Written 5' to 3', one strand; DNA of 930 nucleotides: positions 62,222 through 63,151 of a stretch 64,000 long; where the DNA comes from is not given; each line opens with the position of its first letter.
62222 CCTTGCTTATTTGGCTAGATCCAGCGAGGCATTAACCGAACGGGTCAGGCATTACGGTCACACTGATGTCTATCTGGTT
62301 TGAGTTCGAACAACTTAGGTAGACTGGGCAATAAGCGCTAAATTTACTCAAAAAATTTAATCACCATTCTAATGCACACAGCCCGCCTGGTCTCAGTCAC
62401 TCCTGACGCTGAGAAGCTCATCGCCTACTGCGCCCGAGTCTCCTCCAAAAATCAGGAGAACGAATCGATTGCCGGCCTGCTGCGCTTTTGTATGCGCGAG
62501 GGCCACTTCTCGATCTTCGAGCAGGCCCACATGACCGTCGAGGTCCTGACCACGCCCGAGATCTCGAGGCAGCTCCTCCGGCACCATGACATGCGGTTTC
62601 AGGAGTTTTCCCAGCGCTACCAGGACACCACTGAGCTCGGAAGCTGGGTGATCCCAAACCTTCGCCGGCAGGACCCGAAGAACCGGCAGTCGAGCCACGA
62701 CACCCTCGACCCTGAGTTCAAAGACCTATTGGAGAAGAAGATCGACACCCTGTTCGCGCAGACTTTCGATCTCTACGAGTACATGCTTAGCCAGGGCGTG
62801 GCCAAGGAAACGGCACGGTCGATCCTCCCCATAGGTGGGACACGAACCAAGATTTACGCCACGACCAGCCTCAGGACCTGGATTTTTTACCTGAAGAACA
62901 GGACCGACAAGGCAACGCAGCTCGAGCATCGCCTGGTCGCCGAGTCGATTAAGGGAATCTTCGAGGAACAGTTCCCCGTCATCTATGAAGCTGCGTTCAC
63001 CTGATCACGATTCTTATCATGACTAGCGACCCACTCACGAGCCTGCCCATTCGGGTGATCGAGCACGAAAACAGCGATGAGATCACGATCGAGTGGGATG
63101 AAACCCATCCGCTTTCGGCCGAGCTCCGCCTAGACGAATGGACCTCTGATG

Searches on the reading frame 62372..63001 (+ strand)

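Call 75: search_protein_families(library=pfam, proteins=[window:62372-63001:+], max_evalue=0.001)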
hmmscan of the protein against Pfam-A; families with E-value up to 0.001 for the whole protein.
window:62372-63001:+ (210 aa): 1 family
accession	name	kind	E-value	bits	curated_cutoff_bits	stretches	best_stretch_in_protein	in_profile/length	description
PF02511.20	Thy1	-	3.8e-39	134.9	24.8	1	5-203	1-191/191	Thymidylate synthase complementing protein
